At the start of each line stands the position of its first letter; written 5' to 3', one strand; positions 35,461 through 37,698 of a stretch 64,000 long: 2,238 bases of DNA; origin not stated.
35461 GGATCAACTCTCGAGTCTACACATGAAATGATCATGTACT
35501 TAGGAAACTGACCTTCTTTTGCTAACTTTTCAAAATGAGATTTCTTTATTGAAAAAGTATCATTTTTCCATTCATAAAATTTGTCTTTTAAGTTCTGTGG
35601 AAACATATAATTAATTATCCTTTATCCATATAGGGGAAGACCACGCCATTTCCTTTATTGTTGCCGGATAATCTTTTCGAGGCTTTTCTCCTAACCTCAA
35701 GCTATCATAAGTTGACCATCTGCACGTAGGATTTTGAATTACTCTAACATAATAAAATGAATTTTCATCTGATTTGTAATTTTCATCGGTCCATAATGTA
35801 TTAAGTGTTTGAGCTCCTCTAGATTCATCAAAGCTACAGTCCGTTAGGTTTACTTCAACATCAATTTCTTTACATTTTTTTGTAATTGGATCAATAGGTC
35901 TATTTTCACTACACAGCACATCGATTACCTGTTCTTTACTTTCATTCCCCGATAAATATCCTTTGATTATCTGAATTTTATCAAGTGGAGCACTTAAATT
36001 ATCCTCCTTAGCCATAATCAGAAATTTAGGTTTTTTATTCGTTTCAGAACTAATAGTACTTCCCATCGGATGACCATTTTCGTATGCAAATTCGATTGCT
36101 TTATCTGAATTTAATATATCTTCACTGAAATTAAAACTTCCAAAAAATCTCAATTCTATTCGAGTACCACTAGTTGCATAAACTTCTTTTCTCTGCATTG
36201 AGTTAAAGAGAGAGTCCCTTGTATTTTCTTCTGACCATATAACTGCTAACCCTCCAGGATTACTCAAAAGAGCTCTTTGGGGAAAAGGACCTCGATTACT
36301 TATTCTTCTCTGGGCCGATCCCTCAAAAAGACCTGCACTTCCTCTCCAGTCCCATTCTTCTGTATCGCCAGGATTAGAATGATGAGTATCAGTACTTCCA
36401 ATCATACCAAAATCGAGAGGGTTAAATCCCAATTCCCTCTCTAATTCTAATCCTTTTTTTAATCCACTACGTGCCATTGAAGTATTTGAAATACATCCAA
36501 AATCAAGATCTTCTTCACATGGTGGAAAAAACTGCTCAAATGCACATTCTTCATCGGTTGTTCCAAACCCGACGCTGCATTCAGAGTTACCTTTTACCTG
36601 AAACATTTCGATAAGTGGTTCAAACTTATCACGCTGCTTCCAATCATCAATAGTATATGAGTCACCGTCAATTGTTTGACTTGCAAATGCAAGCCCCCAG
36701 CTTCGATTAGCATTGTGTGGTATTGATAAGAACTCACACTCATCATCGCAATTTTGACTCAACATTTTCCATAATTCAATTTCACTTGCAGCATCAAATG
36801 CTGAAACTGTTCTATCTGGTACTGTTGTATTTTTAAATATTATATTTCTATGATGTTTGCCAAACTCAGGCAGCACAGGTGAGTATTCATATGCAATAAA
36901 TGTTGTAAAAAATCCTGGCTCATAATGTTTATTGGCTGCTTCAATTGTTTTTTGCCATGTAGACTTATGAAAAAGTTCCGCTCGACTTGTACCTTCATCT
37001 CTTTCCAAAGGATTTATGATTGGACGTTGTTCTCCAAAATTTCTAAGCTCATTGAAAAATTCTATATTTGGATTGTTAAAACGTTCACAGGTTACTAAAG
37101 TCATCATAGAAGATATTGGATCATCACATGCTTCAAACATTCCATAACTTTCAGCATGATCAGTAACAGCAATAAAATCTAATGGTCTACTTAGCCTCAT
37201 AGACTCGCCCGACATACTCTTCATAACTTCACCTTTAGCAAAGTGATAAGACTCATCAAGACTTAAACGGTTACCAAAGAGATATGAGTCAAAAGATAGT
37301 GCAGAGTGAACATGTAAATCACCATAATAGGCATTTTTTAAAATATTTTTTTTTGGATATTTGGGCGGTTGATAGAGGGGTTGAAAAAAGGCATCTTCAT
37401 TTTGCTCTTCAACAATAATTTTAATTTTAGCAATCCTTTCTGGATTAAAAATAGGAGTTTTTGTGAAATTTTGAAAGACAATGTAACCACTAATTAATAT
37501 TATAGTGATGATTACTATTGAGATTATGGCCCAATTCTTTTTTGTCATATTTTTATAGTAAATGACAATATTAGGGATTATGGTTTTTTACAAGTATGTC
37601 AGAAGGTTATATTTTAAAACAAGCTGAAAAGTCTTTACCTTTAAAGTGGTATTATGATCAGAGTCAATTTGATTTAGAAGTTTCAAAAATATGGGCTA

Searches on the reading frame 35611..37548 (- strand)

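Call 67: search_protein_families(library=pfam, proteins=[window:35611-37548:-], max_evalue=0.0001)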
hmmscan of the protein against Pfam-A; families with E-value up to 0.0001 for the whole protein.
window:35611-37548:- (645 aa): 1 family
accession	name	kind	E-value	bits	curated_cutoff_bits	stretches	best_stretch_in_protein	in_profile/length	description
PF12228.14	DUF3604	-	1.4e-189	631.8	20.4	1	70-643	3-590/591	Protein of unknown function (DUF3604)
